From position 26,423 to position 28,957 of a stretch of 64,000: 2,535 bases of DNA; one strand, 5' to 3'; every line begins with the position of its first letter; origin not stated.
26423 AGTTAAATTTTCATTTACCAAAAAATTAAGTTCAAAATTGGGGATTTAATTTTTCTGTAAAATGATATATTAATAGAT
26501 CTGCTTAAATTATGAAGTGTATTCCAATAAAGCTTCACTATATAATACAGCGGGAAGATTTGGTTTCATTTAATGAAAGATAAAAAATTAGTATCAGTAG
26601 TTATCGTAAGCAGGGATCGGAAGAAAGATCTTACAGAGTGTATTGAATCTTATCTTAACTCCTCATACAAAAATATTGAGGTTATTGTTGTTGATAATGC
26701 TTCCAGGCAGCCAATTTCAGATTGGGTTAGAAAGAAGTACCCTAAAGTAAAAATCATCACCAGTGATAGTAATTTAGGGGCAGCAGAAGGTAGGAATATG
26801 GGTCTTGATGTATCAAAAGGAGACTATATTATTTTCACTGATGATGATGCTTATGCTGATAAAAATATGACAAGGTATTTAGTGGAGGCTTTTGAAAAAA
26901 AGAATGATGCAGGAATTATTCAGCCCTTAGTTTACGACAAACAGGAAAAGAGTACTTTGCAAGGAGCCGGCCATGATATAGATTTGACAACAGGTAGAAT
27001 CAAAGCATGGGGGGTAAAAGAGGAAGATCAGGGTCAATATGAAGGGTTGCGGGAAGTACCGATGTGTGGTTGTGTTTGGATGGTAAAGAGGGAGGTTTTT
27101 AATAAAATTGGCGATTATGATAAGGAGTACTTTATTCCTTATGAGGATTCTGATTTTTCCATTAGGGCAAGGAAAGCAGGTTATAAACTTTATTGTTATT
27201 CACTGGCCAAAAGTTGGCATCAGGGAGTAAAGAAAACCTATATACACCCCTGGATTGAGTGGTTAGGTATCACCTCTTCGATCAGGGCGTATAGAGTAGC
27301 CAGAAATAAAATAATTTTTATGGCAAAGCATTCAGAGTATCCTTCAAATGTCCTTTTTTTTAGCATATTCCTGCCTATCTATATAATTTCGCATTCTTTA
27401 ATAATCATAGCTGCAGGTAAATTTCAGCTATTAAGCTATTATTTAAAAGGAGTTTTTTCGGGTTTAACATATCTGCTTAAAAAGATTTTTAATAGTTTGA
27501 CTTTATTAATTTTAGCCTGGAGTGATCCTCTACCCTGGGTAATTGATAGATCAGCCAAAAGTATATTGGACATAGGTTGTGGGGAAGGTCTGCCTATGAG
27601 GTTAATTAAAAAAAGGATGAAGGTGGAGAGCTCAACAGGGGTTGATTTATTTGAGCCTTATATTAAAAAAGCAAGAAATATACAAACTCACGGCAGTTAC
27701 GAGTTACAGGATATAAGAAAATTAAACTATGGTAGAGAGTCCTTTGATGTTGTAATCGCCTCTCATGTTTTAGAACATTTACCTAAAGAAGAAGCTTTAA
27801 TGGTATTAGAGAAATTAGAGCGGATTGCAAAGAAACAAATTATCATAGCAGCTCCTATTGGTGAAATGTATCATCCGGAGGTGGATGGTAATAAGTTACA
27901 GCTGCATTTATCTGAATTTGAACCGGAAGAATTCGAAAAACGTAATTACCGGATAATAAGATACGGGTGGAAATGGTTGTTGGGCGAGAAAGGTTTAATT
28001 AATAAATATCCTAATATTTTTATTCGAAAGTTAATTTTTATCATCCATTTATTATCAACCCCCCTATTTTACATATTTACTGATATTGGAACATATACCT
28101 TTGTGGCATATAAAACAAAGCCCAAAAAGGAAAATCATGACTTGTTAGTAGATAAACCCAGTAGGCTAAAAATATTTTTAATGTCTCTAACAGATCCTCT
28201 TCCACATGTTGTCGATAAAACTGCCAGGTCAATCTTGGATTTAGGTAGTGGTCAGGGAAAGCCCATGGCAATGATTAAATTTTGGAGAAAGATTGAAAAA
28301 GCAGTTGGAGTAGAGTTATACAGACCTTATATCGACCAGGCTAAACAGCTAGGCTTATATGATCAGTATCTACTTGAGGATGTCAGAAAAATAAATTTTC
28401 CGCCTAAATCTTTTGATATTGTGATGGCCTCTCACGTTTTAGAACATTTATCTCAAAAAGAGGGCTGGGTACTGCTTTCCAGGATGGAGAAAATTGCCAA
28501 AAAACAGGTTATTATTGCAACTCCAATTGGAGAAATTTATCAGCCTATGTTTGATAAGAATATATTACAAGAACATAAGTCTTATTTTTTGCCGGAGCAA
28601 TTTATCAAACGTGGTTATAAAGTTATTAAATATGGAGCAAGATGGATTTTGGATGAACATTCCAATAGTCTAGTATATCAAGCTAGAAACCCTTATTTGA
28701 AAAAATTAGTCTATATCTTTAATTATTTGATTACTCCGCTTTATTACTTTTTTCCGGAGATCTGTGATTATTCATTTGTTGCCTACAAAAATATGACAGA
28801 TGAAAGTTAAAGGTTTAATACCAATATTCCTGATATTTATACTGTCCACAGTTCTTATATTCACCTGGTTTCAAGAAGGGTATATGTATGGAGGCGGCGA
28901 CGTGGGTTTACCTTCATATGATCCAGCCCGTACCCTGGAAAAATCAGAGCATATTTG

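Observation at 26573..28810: GT2 glycosyltransferase fused to two tandem SAM-methyltransferase domains (internal domain duplication)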

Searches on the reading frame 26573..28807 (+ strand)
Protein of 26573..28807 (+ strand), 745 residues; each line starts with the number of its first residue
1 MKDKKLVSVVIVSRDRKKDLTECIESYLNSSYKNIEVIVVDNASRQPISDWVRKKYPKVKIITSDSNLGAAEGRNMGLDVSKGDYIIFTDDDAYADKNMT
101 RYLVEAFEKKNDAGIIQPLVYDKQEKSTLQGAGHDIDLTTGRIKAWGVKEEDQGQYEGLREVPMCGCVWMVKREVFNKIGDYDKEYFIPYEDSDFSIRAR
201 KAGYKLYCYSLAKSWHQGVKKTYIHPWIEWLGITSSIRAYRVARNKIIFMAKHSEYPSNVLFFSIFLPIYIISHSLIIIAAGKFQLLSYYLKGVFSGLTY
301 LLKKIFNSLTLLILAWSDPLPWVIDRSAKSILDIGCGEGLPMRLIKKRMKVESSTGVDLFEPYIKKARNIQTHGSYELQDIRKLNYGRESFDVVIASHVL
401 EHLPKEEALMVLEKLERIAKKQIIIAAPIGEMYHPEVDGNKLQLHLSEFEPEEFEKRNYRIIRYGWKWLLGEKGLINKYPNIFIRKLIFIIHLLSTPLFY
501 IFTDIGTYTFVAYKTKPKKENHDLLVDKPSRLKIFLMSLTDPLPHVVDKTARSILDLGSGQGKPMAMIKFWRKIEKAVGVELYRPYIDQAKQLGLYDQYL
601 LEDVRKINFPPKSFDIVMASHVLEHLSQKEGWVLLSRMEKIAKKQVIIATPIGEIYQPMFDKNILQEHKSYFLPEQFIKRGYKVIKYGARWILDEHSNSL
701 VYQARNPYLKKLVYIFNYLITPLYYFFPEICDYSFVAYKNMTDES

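Call 3: search_protein_families(library=pfam, proteins=[window:26573-28807:+], max_evalue=0.01)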
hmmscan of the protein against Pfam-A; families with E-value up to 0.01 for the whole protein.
window:26573-28807:+ (745 aa): 17 families
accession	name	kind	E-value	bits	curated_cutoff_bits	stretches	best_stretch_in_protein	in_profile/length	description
PF00535.33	Glycos_transf_2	-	3.7e-28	99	23.3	1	8-179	1-167/168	Glycosyl transferase family 2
PF08241.18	Methyltransf_11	-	1.3e-26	93.5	21.2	2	332-421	1-89/95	Methyltransferase domain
PF13649.12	Methyltransf_25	-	1.3e-24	87.1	27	2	331-421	1-95/97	Methyltransferase domain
PF13489.12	Methyltransf_23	-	2.8e-16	60.1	27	2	325-410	20-101/164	Methyltransferase domain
PF08242.18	Methyltransf_12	-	3.4e-16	60.2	30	2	332-420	1-93/98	Methyltransferase domain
PF13847.12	Methyltransf_31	-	6.9e-15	55.4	27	1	326-426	2-108/145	Methyltransferase domain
PF13641.12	Glyco_tranf_2_3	-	4.6e-13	50.2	27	1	7-217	3-212/230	Glycosyltransferase like family 2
PF07021.18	MetW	-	5.2e-13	49.5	21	2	329-425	15-108/193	Methionine biosynthesis protein MetW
PF10111.15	Glyco_tranf_2_2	-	4.7e-09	36.6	27.3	1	8-201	1-201/276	Glycosyltransferase like family 2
PF09243.16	Rsm22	-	4.3e-08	33.4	23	1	548-648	32-139/275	Mitochondrial small ribosomal subunit Rsm22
PF13632.12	Glyco_trans_2_3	-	7.7e-07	29.6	27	1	85-272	1-175/198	Glycosyl transferase family group 2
PF19742.4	DUF6231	-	0.0015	19.6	35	0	378-432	36-89/145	Family of unknown function (DUF6231)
PF02527.21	GidB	-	0.0025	17.6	27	0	324-370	45-88/184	rRNA small subunit methyltransferase G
PF08003.17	Methyltransf_9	-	0.0027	17.2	23.8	0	316-402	104-194/315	Protein of unknown function (DUF1698)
PF05401.17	NodS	-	0.003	17.9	24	1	325-409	41-125/201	Nodulation protein S (NodS)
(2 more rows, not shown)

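Call 4: search_protein_families(library=ncbifam, proteins=[window:26573-28807:+], max_evalue=0.01)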
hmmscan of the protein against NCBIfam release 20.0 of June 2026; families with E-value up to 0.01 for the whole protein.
window:26573-28807:+ (745 aa): 51 families (the best 25 are shown)
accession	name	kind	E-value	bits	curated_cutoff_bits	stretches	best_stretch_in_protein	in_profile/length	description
TIGR01556.1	rhamnosyltran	subfamily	1.1e-23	83.8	200.55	1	25-297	12-281/281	rhamnosyltransferase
NF041255.1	mycofact_MftM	equivalog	1.9e-19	70.1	200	2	329-431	141-245/289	mycofactocin oligosaccharide methyltransferase MftM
TIGR03965.1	mycofact_glyco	equivalog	7e-19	68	280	1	5-216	74-280/467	mycofactocin biosynthesis glycosyltransferase MftF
NF041875.1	EPS_EpsD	equivalog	2.1e-18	66.8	370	1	7-229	1-218/325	exopolysaccharide biosynthesis glycosyltransferase EpsD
TIGR02072.1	BioC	equivalog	3.8e-18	66.2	184.95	2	327-407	34-114/244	malonyl-ACP O-methyltransferase BioC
NF041394.1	GtaseAglG_Halo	equivalog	7.7e-16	58.2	440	1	7-112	3-112/304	glucosyl-dolichyl phosphate glucuronosyltransferase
TIGR03937.1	PgaC_IcaA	equivalog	1e-15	57.7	422.3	1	2-207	42-241/407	poly-beta-1,6-N-acetyl-D-glucosamine synthase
TIGR01983.1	UbiG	equivalog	1.3e-15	57.4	102.95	2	328-424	50-149/228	bifunctional 2-polyprenyl-6-hydroxyphenol methylase/3-demethylubiquinol 3-O-methyltransferase UbiG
NF038299.1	EPS_HpsN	equivalog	2.9e-15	56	425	1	6-218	2-222/317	hormogonium polysaccharide biosynthesis glycosyltransferase HpsN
NF004851.0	PRK06202.1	equivalog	3.2e-15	56.2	243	2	326-425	59-164/237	hypothetical protein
TIGR02081.1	metW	equivalog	3.3e-15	56.2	189.5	2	329-424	15-107/194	methionine biosynthesis protein MetW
NF045667.1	MTase_DVU1556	equivalog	3.6e-15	56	155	2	328-419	23-111/213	DVU_1556 family methyltransferase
NF007482.0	PRK10073.1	equivalog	1.6e-14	53.7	423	1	2-109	3-112/334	glycosyltransferase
NF007610.0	PRK10258.1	equivalog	1.4e-12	47.5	342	2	324-399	39-112/251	malonyl-ACP O-methyltransferase BioC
NF047683.1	TeichurnBiosyTuaG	equivalog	1.8e-12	47.4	400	1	2-103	3-108/252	teichuronic acid biosynthesis protein TuaG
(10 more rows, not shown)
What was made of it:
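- The best NCBIfam MT match is the sugar 2-O-methyltransferase MftM, though below its cut-off (call 4).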

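Call 8: find_homologous_proteins(query=window:26573-28807:+)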
Query window:26573-28807:+ (745 aa): 295 proteins with E <= 0.001 among 8000 candidates; the best 120 are listed.
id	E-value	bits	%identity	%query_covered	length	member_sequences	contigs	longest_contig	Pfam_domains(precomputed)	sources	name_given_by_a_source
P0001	0.0e+0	1705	100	100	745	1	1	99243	PF07021.19,PF13847.13,PF13489.13,PF13632.13,PF10111.15,PF13641.13,PF13649.13,PF09243.17,PF00535.33,PF08241.19,PF08242.19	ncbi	-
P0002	0.0e+0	1501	85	100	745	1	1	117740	PF07021.19,PF13847.13,PF13489.13,PF13632.13,PF10111.15,PF13641.13,PF13649.13,PF09243.17,PF00535.33,PF08241.19,PF08242.19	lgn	-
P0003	2.4e-241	821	60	68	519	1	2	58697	PF13847.13,PF13489.13,PF13632.13,PF10111.15,PF13641.13,PF13649.13,PF00535.33,PF08241.19,PF08242.19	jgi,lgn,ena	-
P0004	2.3e-240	818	60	68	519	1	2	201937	PF13489.13,PF13632.13,PF10111.15,PF13641.13,PF13649.13,PF00535.33,PF08241.19,PF08242.19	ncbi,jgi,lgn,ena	-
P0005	2.6e-240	818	60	68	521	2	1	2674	PF13847.13,PF13489.13,PF10111.15,PF13641.13,PF13649.13,PF00535.33,PF08241.19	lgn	-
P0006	6.0e-240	816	59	69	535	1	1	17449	PF13847.13,PF13489.13,PF13632.13,PF10111.15,PF13641.13,PF13649.13,PF00535.33,PF08241.19,PF08242.19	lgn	-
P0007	3.5e-239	814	66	68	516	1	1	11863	PF13847.13,PF13489.13,PF13632.13,PF10111.15,PF13641.13,PF13649.13,PF00535.33,PF08241.19,PF08242.19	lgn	-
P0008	2.3e-237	808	65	68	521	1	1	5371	PF07021.19,PF13847.13,PF13489.13,PF13632.13,PF10111.15,PF13641.13,PF13649.13,PF00535.33,PF08241.19,PF08242.19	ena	-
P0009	2.3e-236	804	60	68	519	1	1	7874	PF07021.19,PF13847.13,PF13489.13,PF13632.13,PF10111.15,PF13641.13,PF13649.13,PF00535.33,PF08241.19,PF08242.19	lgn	-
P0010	2.5e-236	804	66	66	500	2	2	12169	PF13847.13,PF13489.13,PF13632.13,PF10111.15,PF13641.13,PF13649.13,PF00535.33,PF08241.19,PF08242.19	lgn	-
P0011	6.8e-234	796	65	69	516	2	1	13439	PF07021.19,PF13847.13,PF13489.13,PF13632.13,PF10111.15,PF13641.13,PF13649.13,PF00535.33,PF08241.19,PF08242.19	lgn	-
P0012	3.1e-231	788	62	68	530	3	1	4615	PF07021.19,PF13847.13,PF13489.13,PF13632.13,PF10111.15,PF13641.13,PF13649.13,PF00535.33,PF08241.19,PF08242.19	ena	-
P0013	4.3e-231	787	64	69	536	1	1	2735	PF13847.13,PF13489.13,PF10111.15,PF13641.13,PF13649.13,PF00535.33,PF08241.19,PF08242.19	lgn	-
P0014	4.8e-231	787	62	70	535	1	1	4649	PF07021.19,PF13847.13,PF13489.13,PF13632.13,PF10111.15,PF13641.13,PF13649.13,PF00535.33,PF08241.19,PF08242.19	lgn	-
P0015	1.8e-229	782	63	69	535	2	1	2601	PF07021.19,PF13847.13,PF13489.13,PF13632.13,PF10111.15,PF13641.13,PF13649.13,PF00535.33,PF08241.19,PF08242.19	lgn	-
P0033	4.9e-221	754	62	70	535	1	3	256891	PF07021.19,PF13847.13,PF13489.13,PF10111.15,PF13641.13,PF13649.13,PF00535.33,PF08241.19,PF08242.19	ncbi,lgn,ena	ncbi:MAG: glycosyltransferase [Patescibacteria group bacterium]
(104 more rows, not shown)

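Call 9: search_solved_structures(query=window:26573-28807:+, max_evalue=0.001, show_alignments=2)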
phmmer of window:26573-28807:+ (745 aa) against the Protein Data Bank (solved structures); distinct sequences matched with E-value up to 0.001: 21.
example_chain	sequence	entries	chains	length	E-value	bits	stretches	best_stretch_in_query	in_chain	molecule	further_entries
3bcv_A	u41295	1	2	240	6.7e-11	44.1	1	7-105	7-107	Putative glycosyltransferase protein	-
5hea_A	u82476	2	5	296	3.3e-09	38.5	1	3-107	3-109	Putative glycosyltransferase (GalT1)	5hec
8vh7_A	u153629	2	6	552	2.1e-08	35.9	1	5-94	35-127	Heparosan synthase B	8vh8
8viw_A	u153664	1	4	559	2.1e-08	35.8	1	5-94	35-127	Heparosan synthase B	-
6p61_A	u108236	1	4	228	6.4e-08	34.2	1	1-101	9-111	Glycosyltransferase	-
2z87_A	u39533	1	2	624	1e-07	33.6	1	4-110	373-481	Chondroitin synthase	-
2z86_A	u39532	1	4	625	1e-07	33.6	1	4-110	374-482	Chondroitin synthase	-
9jma_A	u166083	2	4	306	1.6e-06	29.6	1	6-97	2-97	GalNAc(5)-diNAcBac-PP-undecaprenol beta-1,3-glucosyltransferase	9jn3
8ys9_A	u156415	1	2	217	1.9e-05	26.1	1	330-411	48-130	Phosphatidylethanolamine N-methyltransferase/phosphatidyl-N-methylethanolamine N-methyltra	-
6uak_A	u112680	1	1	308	3.3e-05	25.3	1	327-431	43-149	SAM dependent methyltransferase LahSB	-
5dm2_A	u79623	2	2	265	4.3e-05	24.9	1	326-403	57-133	Methyltransferase domain family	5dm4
5dm1_A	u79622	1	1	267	4.3e-05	24.9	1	326-403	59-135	Methyltransferase domain family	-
4kwc_A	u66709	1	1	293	4.8e-05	24.8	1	326-403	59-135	BpumL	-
3cc8_A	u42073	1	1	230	5.7e-05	24.5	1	324-437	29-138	Putative methyltransferase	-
3jwi_A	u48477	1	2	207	8.4e-05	23.9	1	327-466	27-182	Methyltransferase type 12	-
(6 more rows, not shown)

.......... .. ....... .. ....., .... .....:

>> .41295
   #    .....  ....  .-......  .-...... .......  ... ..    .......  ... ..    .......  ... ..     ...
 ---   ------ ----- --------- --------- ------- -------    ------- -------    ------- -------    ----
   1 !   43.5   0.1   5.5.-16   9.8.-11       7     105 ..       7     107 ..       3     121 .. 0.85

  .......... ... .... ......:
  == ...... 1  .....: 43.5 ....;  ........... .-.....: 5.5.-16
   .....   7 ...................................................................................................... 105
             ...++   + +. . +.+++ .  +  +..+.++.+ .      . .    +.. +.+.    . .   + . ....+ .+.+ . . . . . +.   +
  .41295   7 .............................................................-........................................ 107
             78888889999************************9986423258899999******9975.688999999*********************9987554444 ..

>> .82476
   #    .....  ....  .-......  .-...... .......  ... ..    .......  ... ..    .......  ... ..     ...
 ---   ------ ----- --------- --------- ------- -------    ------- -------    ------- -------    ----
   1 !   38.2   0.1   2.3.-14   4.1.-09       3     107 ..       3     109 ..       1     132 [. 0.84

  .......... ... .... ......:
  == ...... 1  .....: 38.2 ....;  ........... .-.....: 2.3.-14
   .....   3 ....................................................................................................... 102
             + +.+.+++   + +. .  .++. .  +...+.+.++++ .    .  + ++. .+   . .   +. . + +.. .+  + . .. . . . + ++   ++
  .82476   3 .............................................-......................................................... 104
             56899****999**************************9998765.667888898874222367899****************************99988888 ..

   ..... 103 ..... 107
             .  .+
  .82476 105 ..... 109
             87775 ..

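Call 11: list_cluster_members(proteins=[P0001, P0002, P0004])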
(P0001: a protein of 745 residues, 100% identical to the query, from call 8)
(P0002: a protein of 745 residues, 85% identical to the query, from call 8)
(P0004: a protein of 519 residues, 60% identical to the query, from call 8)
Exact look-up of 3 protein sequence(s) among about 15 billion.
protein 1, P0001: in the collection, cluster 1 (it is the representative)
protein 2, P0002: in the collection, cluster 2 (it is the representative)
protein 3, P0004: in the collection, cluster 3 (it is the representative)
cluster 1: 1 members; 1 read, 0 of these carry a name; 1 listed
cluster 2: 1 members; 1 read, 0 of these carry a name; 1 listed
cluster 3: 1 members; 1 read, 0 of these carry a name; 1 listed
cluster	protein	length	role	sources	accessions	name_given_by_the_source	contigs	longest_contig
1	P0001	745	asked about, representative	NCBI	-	-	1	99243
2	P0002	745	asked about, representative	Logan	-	-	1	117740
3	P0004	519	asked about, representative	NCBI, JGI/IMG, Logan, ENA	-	-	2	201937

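Call 18: find_encoding_contigs(protein=P0002, flank=10000, max_places=2)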
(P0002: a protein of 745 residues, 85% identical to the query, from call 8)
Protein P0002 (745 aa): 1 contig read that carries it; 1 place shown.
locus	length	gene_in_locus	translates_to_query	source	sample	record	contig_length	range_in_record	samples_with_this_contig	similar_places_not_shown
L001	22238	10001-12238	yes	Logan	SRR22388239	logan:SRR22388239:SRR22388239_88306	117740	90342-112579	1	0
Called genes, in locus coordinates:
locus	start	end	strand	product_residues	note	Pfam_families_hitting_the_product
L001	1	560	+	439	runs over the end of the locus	-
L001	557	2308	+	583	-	PF02543:Carbam_trans_N, PF16861:Carbam_trans_C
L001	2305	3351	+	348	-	PF00535:Glycos_transf_2, PF10111:Glyco_tranf_2_2 (weak), PF13641:Glyco_tranf_2_3, PF13632:Glyco_trans_2_3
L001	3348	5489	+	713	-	PF11847:GT-C_AftD (faint)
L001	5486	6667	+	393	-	PF00534:Glycos_transf_1, PF13692:Glyco_trans_1_4, PF13524:Glyco_trans_1_2 (weak)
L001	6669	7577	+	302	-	PF00535:Glycos_transf_2, PF10111:Glyco_tranf_2_2, PF13506:Glyco_transf_21 (weak), PF13641:Glyco_tranf_2_3, PF13632:Glyco_trans_2_3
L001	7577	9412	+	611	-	-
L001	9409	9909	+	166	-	-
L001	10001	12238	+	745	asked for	PF00535:Glycos_transf_2, PF10111:Glyco_tranf_2_2, PF13641:Glyco_tranf_2_3, PF13489:Methyltransf_23, PF13847:Methyltransf_31, PF08241:Methyltransf_11, PF08242:Methyltransf_12, PF13649:Methyltransf_25, +5 more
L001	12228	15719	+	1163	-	-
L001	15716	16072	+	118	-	-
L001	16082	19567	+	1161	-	-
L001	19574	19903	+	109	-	-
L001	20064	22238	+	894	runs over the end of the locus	-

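Call 20: find_encoding_contigs(protein=P0004, flank=10000, max_places=2)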
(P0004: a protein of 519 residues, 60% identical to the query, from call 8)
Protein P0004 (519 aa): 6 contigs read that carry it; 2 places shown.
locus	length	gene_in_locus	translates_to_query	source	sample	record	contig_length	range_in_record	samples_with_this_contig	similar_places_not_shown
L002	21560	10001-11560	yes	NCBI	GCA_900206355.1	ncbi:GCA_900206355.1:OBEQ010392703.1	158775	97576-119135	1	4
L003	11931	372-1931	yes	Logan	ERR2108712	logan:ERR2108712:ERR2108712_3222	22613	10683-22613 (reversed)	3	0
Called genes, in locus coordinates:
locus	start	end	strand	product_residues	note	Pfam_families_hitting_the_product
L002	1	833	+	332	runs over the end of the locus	PF01135:PCMT (weak), PF01209:Ubie_methyltran (weak), PF13489:Methyltransf_23, PF13847:Methyltransf_31, PF08241:Methyltransf_11, PF08242:Methyltransf_12, PF13649:Methyltransf_25, PF20922:Anamorsin_N (weak)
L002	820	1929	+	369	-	PF00155:Aminotran_1_2 (weak), PF01041:DegT_DnrJ_EryC1, PF01053:Cys_Met_Meta_PP (weak), PF00266:Aminotran_5 (weak)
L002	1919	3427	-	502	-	-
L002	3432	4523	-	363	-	PF02350:Epimerase_2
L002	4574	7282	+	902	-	-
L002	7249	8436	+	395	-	PF00534:Glycos_transf_1, PF13692:Glyco_trans_1_4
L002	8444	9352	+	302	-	PF00535:Glycos_transf_2, PF10111:Glyco_tranf_2_2, PF13506:Glyco_transf_21 (faint), PF13641:Glyco_tranf_2_3, PF13632:Glyco_trans_2_3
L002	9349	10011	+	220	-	PF07021:MetW, PF13489:Methyltransf_23, PF13847:Methyltransf_31, PF08241:Methyltransf_11, PF08242:Methyltransf_12, PF13649:Methyltransf_25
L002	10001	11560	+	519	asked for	PF00535:Glycos_transf_2, PF10111:Glyco_tranf_2_2, PF13641:Glyco_tranf_2_3, PF13632:Glyco_trans_2_3, PF13489:Methyltransf_23 (weak), PF08241:Methyltransf_11, PF08242:Methyltransf_12 (faint), PF13649:Methyltransf_25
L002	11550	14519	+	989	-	-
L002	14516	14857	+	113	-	-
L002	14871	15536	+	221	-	PF00535:Glycos_transf_2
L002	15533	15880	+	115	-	PF10066:DUF2304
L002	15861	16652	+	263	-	PF00535:Glycos_transf_2, PF10111:Glyco_tranf_2_2, PF13641:Glyco_tranf_2_3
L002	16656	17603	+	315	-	PF01370:Epimerase, PF02719:Polysacc_synt_2 (faint), PF01073:3Beta_HSD (weak), PF16363:GDP_Man_Dehyd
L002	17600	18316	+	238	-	PF00535:Glycos_transf_2, PF13641:Glyco_tranf_2_3 (weak)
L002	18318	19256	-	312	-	PF01408:GFO_IDH_MocA, PF22725:GFO_IDH_MocA_C3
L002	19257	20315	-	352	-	PF01073:3Beta_HSD, PF01370:Epimerase, PF02719:Polysacc_synt_2 (weak), PF16363:GDP_Man_Dehyd, PF07993:NAD_binding_4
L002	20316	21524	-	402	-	PF08421:Methyltransf_13, PF13489:Methyltransf_23, PF08241:Methyltransf_11 (weak), PF08242:Methyltransf_12 (weak), PF08484:Methyltransf_14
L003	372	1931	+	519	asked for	PF00535:Glycos_transf_2, PF10111:Glyco_tranf_2_2, PF13641:Glyco_tranf_2_3, PF13632:Glyco_trans_2_3, PF13489:Methyltransf_23 (weak), PF08241:Methyltransf_11, PF08242:Methyltransf_12 (faint), PF13649:Methyltransf_25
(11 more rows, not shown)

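Call 21: find_encoding_contigs(protein=P0007, flank=10000, max_places=2)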
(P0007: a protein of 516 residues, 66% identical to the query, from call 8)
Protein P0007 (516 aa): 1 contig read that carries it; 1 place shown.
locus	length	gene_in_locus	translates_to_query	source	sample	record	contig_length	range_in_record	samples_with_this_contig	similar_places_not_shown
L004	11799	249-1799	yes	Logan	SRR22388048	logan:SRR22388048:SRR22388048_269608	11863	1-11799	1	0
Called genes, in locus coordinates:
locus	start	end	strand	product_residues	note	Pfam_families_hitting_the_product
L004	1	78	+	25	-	?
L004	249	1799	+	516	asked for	PF00535:Glycos_transf_2, PF10111:Glyco_tranf_2_2, PF13641:Glyco_tranf_2_3, PF13632:Glyco_trans_2_3, PF13489:Methyltransf_23, PF08241:Methyltransf_11, PF08242:Methyltransf_12, PF13649:Methyltransf_25, +1 more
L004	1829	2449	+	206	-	PF13489:Methyltransf_23, PF07021:MetW (weak), PF13847:Methyltransf_31 (weak), PF08241:Methyltransf_11, PF08242:Methyltransf_12, PF13649:Methyltransf_25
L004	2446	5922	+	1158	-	PF11847:GT-C_AftD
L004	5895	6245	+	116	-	-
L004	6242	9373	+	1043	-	-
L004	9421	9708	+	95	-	-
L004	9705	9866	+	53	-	-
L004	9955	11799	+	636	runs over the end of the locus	?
